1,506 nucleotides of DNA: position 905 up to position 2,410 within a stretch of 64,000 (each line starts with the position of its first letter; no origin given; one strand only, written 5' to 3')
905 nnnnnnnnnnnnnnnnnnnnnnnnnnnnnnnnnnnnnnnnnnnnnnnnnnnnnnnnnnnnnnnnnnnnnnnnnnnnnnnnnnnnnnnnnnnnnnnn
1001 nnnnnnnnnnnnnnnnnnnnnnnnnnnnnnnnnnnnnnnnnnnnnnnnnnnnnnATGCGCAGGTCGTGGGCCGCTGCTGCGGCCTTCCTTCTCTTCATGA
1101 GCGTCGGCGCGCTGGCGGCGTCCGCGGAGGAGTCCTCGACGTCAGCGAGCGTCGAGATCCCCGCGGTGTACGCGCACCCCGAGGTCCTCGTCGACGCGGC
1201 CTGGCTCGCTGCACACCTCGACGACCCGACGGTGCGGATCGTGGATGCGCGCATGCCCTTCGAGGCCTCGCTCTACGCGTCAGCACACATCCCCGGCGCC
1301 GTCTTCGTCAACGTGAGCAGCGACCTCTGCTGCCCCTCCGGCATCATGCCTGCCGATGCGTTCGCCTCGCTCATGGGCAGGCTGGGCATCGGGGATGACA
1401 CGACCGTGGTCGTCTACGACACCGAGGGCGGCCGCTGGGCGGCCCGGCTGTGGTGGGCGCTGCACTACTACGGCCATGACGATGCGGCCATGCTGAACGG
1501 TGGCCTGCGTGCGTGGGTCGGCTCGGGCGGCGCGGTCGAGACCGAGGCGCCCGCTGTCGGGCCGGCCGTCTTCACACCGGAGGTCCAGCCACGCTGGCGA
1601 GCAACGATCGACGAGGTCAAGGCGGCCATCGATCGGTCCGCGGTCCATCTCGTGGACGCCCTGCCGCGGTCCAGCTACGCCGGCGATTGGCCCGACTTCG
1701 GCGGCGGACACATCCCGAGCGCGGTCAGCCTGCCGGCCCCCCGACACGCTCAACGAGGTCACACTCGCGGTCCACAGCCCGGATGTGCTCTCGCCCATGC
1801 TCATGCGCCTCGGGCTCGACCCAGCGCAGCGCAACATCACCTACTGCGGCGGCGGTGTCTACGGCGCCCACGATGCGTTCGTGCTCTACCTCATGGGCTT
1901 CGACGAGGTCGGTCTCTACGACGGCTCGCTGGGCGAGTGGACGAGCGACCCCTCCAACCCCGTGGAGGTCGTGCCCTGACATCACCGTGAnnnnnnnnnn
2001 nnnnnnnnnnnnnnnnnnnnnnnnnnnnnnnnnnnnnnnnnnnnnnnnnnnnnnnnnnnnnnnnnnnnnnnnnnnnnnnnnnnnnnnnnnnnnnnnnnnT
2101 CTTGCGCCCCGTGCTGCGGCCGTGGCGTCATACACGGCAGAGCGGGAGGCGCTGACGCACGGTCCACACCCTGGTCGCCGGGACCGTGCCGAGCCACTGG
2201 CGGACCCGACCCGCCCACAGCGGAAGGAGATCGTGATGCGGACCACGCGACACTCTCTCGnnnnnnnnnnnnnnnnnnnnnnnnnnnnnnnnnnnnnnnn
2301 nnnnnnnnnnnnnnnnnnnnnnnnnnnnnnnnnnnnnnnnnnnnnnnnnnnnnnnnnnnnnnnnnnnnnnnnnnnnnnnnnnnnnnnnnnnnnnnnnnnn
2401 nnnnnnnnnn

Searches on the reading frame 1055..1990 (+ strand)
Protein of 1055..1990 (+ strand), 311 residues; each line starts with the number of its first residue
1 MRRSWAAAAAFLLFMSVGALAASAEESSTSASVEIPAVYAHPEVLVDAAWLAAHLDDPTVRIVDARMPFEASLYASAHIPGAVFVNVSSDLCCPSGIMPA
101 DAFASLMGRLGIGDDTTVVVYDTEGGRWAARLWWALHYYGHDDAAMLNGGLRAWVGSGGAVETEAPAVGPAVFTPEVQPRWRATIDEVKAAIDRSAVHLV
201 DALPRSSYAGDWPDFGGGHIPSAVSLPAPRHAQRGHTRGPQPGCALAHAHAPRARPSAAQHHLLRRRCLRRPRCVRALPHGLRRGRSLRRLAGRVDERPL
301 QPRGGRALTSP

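Call 18: search_protein_families(library=pfam, proteins=[window:1055-1990:+], max_evalue=0.01)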
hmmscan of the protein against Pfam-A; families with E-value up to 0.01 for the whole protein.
window:1055-1990:+ (311 aa): 1 family
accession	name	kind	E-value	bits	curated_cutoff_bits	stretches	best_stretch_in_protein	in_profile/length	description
PF00581.25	Rhodanese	-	7e-24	84.7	22.2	2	48-155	2-100/102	Rhodanese-like domain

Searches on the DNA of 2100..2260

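Call 72: search_rna_families(source=window, start=2100, end=2260, threshold=evalue, max_evalue=1, show_alignments=2)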
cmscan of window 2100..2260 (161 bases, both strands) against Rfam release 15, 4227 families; matches with E-value up to 1: 1.
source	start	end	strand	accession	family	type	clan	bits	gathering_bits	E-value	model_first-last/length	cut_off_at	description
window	2138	2220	+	RF03170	c-di-GMP-II-GCG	Cis-reg; riboswitch;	CL00127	61.8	47.9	1.7e-11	1-85/85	no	c-di-GMP-II-GCG riboswitch aptamer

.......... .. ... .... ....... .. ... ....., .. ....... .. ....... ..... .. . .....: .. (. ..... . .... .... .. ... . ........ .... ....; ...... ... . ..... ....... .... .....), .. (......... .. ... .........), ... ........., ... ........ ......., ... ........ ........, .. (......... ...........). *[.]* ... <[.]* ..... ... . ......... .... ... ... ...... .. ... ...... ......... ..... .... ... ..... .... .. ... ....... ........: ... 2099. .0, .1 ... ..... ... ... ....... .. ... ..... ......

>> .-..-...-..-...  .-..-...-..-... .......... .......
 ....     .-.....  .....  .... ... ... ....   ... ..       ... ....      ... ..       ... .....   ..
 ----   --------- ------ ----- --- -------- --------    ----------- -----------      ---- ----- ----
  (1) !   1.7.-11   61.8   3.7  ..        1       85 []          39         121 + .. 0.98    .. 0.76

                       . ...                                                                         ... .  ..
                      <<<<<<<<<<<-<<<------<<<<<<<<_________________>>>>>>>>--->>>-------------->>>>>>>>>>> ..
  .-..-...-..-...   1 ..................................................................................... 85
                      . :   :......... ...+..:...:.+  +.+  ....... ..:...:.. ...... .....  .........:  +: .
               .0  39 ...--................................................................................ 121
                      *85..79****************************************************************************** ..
